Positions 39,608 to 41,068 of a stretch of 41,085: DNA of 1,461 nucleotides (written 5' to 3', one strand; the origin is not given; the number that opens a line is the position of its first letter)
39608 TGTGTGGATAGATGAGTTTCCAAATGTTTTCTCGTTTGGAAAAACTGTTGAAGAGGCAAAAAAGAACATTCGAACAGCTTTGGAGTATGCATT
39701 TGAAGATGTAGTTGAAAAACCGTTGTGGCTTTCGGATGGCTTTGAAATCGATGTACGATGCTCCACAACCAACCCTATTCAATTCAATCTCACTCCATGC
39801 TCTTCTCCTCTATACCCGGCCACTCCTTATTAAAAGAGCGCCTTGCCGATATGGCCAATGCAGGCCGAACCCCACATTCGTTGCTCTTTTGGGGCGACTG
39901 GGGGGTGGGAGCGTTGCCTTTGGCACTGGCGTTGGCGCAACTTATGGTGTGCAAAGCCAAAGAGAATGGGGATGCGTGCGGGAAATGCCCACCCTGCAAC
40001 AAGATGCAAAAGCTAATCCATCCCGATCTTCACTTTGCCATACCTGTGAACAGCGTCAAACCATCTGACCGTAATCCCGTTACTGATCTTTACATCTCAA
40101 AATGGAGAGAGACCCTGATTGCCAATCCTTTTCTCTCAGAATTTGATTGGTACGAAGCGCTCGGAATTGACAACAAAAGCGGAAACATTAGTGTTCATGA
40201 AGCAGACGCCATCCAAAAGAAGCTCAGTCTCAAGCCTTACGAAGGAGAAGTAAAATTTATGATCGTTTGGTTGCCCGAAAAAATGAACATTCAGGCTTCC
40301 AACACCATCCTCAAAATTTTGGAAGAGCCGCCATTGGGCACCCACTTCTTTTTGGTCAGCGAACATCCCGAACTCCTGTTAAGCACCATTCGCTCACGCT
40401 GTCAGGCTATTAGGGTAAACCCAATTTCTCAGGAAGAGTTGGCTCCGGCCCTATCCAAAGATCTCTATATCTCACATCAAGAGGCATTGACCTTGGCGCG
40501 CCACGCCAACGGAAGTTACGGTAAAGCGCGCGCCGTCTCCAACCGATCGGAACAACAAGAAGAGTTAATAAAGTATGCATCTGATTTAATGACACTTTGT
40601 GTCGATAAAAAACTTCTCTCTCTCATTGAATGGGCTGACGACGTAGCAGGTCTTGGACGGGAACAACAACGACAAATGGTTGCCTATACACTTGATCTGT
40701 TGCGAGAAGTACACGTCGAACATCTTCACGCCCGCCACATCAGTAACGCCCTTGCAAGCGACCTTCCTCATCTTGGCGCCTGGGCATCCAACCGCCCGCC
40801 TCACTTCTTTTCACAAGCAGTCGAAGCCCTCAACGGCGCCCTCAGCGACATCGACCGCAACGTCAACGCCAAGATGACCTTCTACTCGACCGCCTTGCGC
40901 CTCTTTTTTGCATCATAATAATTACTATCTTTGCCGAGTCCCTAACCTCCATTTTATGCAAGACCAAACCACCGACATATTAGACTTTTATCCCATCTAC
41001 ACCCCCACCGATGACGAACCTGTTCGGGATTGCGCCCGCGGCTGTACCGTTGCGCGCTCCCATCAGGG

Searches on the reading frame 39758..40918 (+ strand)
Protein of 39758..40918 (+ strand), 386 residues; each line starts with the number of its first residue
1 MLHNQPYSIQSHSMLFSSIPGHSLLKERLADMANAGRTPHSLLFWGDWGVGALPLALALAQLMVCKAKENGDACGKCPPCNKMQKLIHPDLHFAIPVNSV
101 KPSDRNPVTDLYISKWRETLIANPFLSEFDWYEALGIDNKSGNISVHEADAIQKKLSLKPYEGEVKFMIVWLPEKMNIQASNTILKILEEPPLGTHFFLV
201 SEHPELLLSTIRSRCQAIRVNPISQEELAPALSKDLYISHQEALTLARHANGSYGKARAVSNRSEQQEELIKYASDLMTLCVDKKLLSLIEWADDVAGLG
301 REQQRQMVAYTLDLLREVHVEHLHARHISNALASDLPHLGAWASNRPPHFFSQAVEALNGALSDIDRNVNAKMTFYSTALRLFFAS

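Call 7: search_protein_families(library=pfam, proteins=[window:39758-40918:+], max_evalue=0.001)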
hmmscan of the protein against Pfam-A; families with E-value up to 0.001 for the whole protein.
window:39758-40918:+ (386 aa): 1 family
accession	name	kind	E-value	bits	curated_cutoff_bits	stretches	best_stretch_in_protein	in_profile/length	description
PF13177.12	DNA_pol3_delta2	-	1.1e-40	139.7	27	1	24-223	4-160/161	DNA polymerase III, delta subunit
